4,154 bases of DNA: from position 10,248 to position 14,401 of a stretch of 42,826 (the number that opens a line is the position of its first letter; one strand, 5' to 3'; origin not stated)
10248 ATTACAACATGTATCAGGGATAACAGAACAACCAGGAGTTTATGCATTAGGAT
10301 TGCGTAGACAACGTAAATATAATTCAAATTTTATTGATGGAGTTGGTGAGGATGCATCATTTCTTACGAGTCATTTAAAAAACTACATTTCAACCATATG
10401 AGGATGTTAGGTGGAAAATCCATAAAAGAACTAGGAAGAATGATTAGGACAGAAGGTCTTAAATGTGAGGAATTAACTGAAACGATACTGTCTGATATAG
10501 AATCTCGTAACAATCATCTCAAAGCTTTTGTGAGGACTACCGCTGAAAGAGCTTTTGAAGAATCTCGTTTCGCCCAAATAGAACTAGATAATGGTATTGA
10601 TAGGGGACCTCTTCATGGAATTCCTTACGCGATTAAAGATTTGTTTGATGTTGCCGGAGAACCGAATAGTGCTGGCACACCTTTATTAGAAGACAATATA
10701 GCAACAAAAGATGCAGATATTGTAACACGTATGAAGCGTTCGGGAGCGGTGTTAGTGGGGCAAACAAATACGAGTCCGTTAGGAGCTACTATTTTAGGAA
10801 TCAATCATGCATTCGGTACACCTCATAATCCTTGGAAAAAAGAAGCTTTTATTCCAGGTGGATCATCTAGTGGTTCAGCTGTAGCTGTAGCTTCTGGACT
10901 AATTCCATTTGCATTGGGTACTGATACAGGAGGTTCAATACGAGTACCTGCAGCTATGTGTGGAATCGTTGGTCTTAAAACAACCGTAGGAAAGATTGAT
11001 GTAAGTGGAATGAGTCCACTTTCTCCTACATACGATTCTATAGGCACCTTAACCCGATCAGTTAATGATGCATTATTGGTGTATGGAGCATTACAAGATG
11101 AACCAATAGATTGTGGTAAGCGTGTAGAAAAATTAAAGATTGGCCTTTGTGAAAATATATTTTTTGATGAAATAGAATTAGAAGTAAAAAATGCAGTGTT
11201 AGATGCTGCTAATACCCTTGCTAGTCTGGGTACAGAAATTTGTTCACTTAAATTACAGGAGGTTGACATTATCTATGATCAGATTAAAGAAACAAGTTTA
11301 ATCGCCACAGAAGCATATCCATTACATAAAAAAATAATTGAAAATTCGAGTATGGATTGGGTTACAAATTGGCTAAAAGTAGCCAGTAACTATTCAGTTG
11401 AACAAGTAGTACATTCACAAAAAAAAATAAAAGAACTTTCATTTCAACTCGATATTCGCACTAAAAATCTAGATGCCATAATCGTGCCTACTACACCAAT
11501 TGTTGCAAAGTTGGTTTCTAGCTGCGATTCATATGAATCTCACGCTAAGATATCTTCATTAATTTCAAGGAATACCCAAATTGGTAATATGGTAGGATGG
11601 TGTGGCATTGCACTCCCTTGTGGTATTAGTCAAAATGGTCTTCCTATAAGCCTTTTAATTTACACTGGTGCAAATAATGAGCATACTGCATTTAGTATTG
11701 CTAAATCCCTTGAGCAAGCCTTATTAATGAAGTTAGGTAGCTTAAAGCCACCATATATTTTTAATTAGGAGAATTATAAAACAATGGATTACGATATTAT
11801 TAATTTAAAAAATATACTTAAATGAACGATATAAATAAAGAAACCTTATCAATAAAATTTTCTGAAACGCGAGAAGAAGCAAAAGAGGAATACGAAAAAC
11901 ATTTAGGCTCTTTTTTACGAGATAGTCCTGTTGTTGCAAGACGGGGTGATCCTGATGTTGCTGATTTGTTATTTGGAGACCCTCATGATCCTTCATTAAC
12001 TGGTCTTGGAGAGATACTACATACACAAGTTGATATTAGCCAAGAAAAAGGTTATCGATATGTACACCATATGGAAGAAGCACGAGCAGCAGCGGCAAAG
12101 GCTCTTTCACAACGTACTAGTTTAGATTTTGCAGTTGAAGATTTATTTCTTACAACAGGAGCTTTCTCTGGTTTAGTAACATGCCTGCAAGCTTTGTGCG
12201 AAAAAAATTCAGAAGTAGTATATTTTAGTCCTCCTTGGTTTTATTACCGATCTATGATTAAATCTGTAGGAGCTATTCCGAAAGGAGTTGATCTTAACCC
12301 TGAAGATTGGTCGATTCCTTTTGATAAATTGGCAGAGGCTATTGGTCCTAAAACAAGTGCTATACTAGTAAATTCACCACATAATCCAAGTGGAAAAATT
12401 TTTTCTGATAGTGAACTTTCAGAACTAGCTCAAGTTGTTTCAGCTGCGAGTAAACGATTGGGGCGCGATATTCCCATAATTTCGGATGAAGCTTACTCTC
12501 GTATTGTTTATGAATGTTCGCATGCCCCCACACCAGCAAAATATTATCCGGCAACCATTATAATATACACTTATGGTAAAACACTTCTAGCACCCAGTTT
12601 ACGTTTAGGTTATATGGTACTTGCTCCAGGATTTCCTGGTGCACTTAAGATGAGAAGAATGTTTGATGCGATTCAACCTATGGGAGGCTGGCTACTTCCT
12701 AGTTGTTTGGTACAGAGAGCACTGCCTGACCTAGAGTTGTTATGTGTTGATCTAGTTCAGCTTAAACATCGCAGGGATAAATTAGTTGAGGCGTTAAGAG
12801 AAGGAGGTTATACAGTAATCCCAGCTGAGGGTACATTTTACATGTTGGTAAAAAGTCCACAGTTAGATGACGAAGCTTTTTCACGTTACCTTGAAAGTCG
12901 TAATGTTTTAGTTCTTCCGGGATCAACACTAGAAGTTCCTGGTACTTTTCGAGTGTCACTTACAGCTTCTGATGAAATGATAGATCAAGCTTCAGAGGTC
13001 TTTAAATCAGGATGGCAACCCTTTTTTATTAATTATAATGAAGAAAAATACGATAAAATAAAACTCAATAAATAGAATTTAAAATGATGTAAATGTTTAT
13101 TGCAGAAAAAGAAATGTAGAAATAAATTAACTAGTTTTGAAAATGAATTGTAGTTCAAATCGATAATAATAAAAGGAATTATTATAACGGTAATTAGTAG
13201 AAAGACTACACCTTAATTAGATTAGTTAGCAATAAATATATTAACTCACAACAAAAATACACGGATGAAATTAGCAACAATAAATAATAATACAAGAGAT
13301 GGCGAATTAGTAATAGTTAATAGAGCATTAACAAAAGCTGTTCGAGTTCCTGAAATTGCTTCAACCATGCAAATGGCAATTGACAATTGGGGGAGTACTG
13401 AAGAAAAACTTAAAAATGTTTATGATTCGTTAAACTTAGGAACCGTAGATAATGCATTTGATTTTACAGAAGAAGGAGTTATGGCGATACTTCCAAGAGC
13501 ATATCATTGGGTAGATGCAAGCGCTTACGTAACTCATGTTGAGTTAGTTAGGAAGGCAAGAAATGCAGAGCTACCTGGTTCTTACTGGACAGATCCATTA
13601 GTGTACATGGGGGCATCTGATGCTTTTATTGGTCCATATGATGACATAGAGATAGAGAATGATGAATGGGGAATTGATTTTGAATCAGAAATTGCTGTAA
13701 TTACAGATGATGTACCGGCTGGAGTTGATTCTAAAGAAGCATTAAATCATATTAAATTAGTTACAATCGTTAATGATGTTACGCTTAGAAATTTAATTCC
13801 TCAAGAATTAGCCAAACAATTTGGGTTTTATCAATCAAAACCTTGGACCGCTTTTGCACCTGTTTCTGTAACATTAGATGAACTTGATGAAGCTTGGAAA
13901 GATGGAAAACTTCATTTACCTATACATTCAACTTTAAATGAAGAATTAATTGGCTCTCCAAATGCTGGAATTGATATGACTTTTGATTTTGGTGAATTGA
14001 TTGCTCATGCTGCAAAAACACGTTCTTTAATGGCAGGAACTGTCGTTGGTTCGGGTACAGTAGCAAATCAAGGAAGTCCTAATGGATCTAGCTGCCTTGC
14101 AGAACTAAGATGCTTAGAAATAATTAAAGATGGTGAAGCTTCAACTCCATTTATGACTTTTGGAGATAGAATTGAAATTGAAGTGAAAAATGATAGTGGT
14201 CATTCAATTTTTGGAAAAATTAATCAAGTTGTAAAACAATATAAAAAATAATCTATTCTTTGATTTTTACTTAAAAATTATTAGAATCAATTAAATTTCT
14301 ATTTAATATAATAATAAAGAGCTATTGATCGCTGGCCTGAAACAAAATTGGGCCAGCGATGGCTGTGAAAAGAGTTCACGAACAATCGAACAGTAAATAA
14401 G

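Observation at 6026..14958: A degenerate second copy of the comEC 3' end lies 8.8 kb downstream, so att-like direct repeats bracket an inserted island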

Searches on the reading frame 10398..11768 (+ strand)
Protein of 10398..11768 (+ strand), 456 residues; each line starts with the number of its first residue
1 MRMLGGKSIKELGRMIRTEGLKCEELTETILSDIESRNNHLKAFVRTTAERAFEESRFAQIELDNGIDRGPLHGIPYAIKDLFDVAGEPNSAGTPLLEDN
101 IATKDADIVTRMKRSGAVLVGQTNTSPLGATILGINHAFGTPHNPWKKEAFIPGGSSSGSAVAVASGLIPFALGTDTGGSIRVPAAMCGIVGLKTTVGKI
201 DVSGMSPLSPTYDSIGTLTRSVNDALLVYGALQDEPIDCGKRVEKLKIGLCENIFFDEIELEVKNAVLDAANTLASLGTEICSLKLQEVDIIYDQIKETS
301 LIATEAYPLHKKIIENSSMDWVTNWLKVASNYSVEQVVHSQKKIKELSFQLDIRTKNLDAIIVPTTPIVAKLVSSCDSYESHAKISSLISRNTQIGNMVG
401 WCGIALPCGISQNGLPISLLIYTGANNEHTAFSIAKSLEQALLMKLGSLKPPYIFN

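Call 8: search_protein_families(library=pfam, proteins=[window:10398-11768:+], max_evalue=0.001)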
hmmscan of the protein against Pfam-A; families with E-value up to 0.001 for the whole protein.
window:10398-11768:+ (456 aa): 1 family
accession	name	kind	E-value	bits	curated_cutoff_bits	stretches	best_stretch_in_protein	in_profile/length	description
PF01425.27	Amidase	-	8.1e-80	269.5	27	1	25-430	1-443/445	Amidase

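Call 19: find_homologous_proteins(query=window:10398-11768:+, max_evalue=1e-20)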
Query window:10398-11768:+ (456 aa): 7861 proteins with E <= 1e-20 among 8000 candidates; the best 120 are listed.
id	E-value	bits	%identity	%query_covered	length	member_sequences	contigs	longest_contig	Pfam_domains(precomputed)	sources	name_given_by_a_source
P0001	9.7e-177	606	100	61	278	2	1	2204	PF01425.27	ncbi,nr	ncbi:MAG: amidase, partial [Flavobacteriales bacterium]|nr:amidase [Flavobacteriales bacterium]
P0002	3.4e-173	595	58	99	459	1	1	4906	PF01425.27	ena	-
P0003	3.0e-172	591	58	100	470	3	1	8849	PF01425.27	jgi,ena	-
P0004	3.8e-172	591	59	100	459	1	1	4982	PF01425.27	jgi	jgi:aspartyl-tRNA(Asn)/glutamyl-tRNA(Gln) amidotransferase subunit A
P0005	1.2e-156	540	55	97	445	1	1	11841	PF01425.27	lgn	-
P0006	1.6e-152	526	53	97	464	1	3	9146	PF01425.27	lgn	-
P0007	4.4e-151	522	52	97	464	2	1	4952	PF01425.27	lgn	-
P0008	1.1e-150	520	53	95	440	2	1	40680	PF01425.27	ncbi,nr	ncbi:MAG: amidase [Acaryochloris sp. CRU_2_0]|nr:amidase [Acaryochloris sp. CRU_2_0]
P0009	9.1e-146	504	51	98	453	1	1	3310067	PF01425.27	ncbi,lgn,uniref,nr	ncbi:MAG: amidase [Candidatus Nitrohelix vancouverensis]|uniref:Amidase n=1 Tax=Candidatus Nitroheli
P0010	2.2e-143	496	51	99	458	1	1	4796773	PF01425.27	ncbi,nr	ncbi:amidase [Pedobacter sp. PAMC26386]|nr:amidase [Pedobacter sp. PAMC26386]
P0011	9.4e-141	488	49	100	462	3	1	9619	PF01425.27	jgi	-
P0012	9.4e-139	481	50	96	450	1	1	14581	PF01425.27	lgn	-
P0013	1.2e-137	477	49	96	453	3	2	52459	PF01425.27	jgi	-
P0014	2.0e-134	467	47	96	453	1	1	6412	PF01425.27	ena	-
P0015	7.7e-132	458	46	96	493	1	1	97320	PF01425.27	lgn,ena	-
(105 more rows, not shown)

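Call 20: find_encoding_contigs(protein=P0003, flank=10000, max_places=3)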
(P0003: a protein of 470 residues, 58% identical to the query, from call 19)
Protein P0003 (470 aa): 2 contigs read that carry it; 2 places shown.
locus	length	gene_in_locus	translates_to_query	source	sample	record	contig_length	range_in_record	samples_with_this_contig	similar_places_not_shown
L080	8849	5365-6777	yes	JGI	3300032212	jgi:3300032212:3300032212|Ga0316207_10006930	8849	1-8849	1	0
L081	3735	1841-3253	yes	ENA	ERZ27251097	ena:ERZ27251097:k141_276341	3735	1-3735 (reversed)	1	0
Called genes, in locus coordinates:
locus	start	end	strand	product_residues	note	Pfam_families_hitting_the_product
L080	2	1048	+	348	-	?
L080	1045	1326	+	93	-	PF02954:HTH_8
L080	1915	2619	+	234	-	-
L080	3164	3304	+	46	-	-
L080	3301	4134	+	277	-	PF04055:Radical_SAM (weak)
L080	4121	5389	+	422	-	PF00070:Pyr_redox (faint), PF00743:FMO-like (weak), PF01266:DAO (faint), PF01494:FAD_binding_3 (faint), PF03486:HI0933_like (faint), PF07992:Pyr_redox_2, PF13738:Pyr_redox_3, PF13434:Lys_Orn_oxgnase, +1 more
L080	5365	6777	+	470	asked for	PF01425:Amidase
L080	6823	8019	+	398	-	PF00155:Aminotran_1_2, PF01041:DegT_DnrJ_EryC1 (weak)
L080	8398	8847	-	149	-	?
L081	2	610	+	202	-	?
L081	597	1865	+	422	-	PF00070:Pyr_redox (faint), PF00743:FMO-like (weak), PF01266:DAO (faint), PF01494:FAD_binding_3 (faint), PF03486:HI0933_like (faint), PF07992:Pyr_redox_2, PF13738:Pyr_redox_3, PF13434:Lys_Orn_oxgnase, +1 more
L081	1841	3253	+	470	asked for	PF01425:Amidase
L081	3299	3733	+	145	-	?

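Call 21: find_encoding_contigs(protein=P0005, flank=10000, max_places=3)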
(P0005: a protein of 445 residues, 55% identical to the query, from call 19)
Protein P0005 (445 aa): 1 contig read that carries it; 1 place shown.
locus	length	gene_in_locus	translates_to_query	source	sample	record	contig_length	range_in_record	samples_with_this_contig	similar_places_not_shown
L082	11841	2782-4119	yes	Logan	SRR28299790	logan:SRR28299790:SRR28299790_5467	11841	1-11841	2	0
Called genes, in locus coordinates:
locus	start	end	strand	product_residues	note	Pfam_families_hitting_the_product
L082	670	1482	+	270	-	PF04055:Radical_SAM (weak)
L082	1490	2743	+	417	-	PF00070:Pyr_redox (faint), PF00743:FMO-like (faint), PF01266:DAO (faint), PF01494:FAD_binding_3 (faint), PF03486:HI0933_like (faint), PF07992:Pyr_redox_2, PF13738:Pyr_redox_3, PF13434:Lys_Orn_oxgnase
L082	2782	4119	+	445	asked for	PF01425:Amidase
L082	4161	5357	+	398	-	PF00155:Aminotran_1_2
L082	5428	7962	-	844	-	PF00690:Cation_ATPase_N, PF00122:E1-E2_ATPase, PF00702:Hydrolase, PF13246:Cation_ATPase, PF00689:Cation_ATPase_C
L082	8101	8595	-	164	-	-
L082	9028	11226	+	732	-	PF00403:HMA, PF00122:E1-E2_ATPase, PF00702:Hydrolase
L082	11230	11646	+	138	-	PF00376:MerR, PF13411:MerR_1, PF09278:MerR-DNA-bind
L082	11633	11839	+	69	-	?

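Call 22: find_encoding_contigs(protein=P0001, flank=10000, max_places=3)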
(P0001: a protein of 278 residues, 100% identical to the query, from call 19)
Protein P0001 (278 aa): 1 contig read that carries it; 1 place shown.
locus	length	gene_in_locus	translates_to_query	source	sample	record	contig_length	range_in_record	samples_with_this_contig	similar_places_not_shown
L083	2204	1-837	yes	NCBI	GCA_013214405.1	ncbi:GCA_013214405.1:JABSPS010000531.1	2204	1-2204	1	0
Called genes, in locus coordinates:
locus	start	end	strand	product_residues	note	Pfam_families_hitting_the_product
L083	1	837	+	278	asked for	PF01425:Amidase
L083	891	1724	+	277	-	PF00155:Aminotran_1_2, PF01041:DegT_DnrJ_EryC1 (weak)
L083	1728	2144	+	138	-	PF00155:Aminotran_1_2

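Call 55: search_protein_families(library=ncbifam, max_evalue=0.00001, proteins=[window:10398-11768:+])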
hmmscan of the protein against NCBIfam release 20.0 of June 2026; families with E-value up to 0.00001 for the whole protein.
window:10398-11768:+ (456 aa): 26 families (the best 25 are shown)
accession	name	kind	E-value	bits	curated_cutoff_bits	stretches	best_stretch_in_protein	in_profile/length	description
NF004766.0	PRK06102.1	equivalog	3e-95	320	559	1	5-442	6-451/455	amidase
NF005460.0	PRK07056.1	subfamily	2.8e-89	300.2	447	1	16-442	17-453/457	amidase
NF005688.0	PRK07488.1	equivalog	1e-82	278.6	532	1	3-442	7-466/474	indoleacetamide hydrolase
NF004622.0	PRK05962.1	equivalog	5.7e-79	265.9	463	1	27-442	8-428/431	amidase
NF006631.0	PRK09201.1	equivalog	3.2e-67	227.3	461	1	8-444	8-457/466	AtzE family amidohydrolase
TIGR02715.1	amido_AtzE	subfamily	9.2e-65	219.3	425.75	1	10-443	3-449/452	AtzE family amidohydrolase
NF006169.0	PRK08310.1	equivalog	3.1e-64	217.8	391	1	65-440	19-392/395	amidase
NF006043.0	PRK08186.1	subfamily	3.6e-63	213.9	487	1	8-447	8-453/600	allophanate hydrolase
TIGR00132.1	gatA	equivalog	8.1e-63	212.8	481.1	2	15-292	4-292/466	Asp-tRNA(Asn)/Glu-tRNA(Gln) amidotransferase subunit GatA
NF004717.0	PRK06061.1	equivalog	1.3e-60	205.5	498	1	12-441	22-466/483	amidase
TIGR02713.1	allophanate_hyd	equivalog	2.7e-60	204.5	511.05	1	44-447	4-418/563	allophanate hydrolase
NF009119.0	PRK12470.1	equivalog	3.3e-60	204.4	498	1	12-441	14-451/462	amidase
NF004815.0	PRK06169.1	equivalog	8.7e-58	196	506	1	14-444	17-461/471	amidase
NF005687.0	PRK07487.1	subfamily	2.7e-57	194.6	428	1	10-442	11-456/468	amidase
NF005450.0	PRK07042.1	equivalog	1.5e-56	191.9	458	1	8-441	8-451/464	amidase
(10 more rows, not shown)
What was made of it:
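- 8260..13075 (+): Conserved four-gene cassette: BioB-like radical SAM (8260-9126), MSMEG_0569-like flavin oxidoreductase (9175-10401), amidase (10398-11768), class I/II aminotransferase (11822-13075). Pfam and NCBIfam hits (calls 8, 55).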

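Call 62: find_encoding_contigs(protein=P0004, flank=10000, max_places=3)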
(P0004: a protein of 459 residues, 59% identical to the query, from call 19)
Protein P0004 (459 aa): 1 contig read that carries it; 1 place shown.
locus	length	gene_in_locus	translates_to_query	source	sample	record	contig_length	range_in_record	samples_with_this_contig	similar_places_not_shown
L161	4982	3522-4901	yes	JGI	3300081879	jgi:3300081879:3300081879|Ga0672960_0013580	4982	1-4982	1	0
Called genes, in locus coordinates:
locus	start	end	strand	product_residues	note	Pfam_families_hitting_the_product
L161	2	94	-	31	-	?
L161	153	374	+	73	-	-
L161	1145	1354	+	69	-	-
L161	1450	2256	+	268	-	PF04055:Radical_SAM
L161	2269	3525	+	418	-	PF00070:Pyr_redox (faint), PF00743:FMO-like (faint), PF01266:DAO (faint), PF01494:FAD_binding_3 (faint), PF03486:HI0933_like (faint), PF07992:Pyr_redox_2, PF13738:Pyr_redox_3, PF13434:Lys_Orn_oxgnase, +1 more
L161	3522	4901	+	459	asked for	PF01425:Amidase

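Call 63: find_encoding_contigs(protein=P0002, flank=10000, max_places=3)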
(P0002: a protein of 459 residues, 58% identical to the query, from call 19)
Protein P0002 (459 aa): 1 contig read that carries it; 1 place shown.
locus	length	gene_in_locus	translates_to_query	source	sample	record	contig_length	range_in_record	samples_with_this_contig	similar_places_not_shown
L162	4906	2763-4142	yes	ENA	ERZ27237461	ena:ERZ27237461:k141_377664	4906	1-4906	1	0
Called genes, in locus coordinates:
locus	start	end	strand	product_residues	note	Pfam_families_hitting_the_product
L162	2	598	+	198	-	?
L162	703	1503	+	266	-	PF04055:Radical_SAM (weak)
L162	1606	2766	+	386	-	PF01266:DAO (faint), PF13738:Pyr_redox_3, PF07992:Pyr_redox_2, PF00743:FMO-like (faint), PF13434:Lys_Orn_oxgnase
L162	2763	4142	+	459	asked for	PF01425:Amidase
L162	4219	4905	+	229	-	?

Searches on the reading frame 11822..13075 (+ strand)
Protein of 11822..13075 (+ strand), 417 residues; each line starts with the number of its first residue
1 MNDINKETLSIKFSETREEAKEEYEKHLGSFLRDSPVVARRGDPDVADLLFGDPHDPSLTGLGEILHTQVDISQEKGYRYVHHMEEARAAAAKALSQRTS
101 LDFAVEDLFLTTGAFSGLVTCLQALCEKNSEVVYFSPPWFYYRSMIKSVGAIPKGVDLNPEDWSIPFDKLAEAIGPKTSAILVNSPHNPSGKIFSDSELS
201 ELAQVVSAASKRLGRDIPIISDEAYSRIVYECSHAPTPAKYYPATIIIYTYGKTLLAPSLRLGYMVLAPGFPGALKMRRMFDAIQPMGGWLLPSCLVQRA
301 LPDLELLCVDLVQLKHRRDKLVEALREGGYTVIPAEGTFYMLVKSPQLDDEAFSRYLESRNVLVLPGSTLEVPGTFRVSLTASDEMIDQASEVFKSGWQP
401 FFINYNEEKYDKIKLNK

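Call 8: search_protein_families(library=pfam, proteins=[window:11822-13075:+], max_evalue=0.001)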
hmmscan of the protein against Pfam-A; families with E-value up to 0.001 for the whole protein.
window:11822-13075:+ (417 aa): 2 families
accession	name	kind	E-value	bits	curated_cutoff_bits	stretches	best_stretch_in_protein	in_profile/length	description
PF00155.27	Aminotran_1_2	-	1.3e-40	140.1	19.7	1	71-392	31-359/361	Aminotransferase class I and II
PF01041.23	DegT_DnrJ_EryC1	-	1.2e-05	25.1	19.8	1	114-183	48-118/360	DegT/DnrJ/EryC1/StrS aminotransferase family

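Call 55: search_protein_families(library=ncbifam, max_evalue=0.00001, proteins=[window:11822-13075:+])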
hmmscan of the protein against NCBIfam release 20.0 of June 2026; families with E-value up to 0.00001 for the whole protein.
window:11822-13075:+ (417 aa): 62 families (the best 25 are shown)
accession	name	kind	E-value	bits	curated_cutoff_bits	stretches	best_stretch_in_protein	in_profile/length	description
NF005305.0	PRK06836.1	equivalog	4.5e-78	263.2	376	1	40-396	30-389/396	pyridoxal phosphate-dependent aminotransferase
NF041364.1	GntC_guanitoxin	equivalog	2.9e-43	148.2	415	1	52-392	6-351/356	guanitoxin biosynthesis PLP-dependent (S)-gamma-hydroxy-L-arginine cyclodehydratase GntC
NF041091.1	asp_aminotase_Arch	equivalog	5.3e-40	137.4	550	1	78-394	60-371/376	aspartate aminotransferase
NF006488.0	PRK08912.1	equivalog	2.7e-36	125.4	498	1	76-390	57-376/387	aminotransferase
TIGR01265.1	tyr_nico_aTase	subfamily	1.4e-35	123.1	292.45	1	64-394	55-395/403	tyrosine/nicotianamine family aminotransferase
NF006569.0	PRK09082.1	subfamily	4.4e-35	121.5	420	1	78-366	63-351/386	methionine aminotransferase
TIGR01264.1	tyr_amTase_E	equivalog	7.8e-33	113.9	474.25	1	64-392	55-393/403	tyrosine transaminase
NF009079.0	PRK12414.1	subfamily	3.4e-31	108.6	481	1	105-356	90-335/384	methionine aminotransferase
NF005855.0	PRK07777.1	equivalog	9e-31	107.5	553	1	82-357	65-341/391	pyridoxal phosphate-dependent aminotransferase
NF004770.0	PRK06108.1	subfamily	1.3e-27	96.7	422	1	78-389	69-383/396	pyridoxal phosphate-dependent aminotransferase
NF006230.0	PRK08363.1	equivalog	3.6e-26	91.9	534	1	46-391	32-385/398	alanine aminotransferase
NF005817.0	PRK07683.1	equivalog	4.5e-26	91.5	575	1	78-388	61-371/387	aminotransferase A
NF004621.0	PRK05957.1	equivalog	5.7e-26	91.2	498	1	70-373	53-355/389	pyridoxal phosphate-dependent aminotransferase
NF004769.0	PRK06107.1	equivalog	9.2e-25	87.2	617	1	46-392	35-392/402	aspartate transaminase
NF004975.0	PRK06348.1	equivalog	2e-24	86.3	549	1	23-390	9-375/384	pyridoxal phosphate-dependent aminotransferase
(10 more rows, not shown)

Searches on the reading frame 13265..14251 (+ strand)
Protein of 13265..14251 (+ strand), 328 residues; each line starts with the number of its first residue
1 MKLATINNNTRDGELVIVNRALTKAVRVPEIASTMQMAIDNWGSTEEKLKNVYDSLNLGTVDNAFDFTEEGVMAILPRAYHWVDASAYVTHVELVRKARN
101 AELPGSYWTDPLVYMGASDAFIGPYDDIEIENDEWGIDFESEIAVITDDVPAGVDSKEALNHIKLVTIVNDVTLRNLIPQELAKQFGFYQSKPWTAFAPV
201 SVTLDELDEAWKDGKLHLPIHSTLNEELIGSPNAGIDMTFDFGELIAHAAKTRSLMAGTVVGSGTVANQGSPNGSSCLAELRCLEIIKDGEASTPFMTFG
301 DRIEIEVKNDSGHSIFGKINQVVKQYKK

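Call 8: search_protein_families(library=pfam, proteins=[window:13265-14251:+], max_evalue=0.001)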
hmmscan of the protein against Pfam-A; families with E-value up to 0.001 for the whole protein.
window:13265-14251:+ (328 aa): 2 families
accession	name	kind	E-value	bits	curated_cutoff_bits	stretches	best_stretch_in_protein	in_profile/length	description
PF01557.24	FAA_hydrolase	-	2.5e-36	125.8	23.9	1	82-321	3-211/214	Fumarylacetoacetate (FAA) hydrolase C-terminal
PF18288.6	FAA_hydro_N_2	-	1.1e-26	93.6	25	1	1-78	1-78/78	Fumarylacetoacetase N-terminal domain 2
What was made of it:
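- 13265..14251 (+): Fumarylacetoacetate-hydrolase family gene; the last gene of the insert, not part of the conserved cassette elsewhere. Pfam PF01557 and PF18288 (call 8).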

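Call 55: search_protein_families(library=ncbifam, max_evalue=0.00001, proteins=[window:13265-14251:+])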
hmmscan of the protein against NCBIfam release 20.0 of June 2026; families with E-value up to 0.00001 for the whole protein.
window:13265-14251:+ (328 aa): 3 families
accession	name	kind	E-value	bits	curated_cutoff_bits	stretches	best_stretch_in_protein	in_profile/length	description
NF053535.1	DhyDRhmHlse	equivalog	1.5e-11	44.1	500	1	98-270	84-248/284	2,4-didehydro-3-deoxy-L-rhamnonate hydrolase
TIGR02303.1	HpaG-C-term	equivalog_domain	5.4e-08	32.6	276.4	1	98-266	54-216/245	4-hydroxyphenylacetate degradation bifunctional isomerase/decarboxylase, C-terminal subunit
NF009399.0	PRK12764.1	equivalog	4.9e-07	29.1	444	1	137-291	71-212/501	fumarylacetoacetate hydrolase family protein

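Call 58: find_encoding_contigs(protein=window:13265-14251:+, flank=10000, max_places=5)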
Protein window:13265-14251:+ (328 aa): 2 contigs read that carry it; 2 places shown.
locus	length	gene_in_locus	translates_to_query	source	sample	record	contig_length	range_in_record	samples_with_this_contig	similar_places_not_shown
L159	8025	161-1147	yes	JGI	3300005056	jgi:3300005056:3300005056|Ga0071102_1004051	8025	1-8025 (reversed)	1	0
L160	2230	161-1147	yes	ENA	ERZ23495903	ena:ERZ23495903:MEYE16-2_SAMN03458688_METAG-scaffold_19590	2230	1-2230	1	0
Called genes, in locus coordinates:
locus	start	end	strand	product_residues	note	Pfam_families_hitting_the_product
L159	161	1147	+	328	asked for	PF18288:FAA_hydro_N_2, PF01557:FAA_hydrolase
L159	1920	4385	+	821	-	PF02585:PIG-L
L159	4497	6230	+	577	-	PF00474:SSF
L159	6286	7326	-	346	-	PF19081:Ig_7, PF18962:Por_Secre_tail (weak)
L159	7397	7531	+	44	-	-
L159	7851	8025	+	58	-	?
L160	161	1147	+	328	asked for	PF18288:FAA_hydro_N_2, PF01557:FAA_hydrolase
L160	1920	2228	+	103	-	?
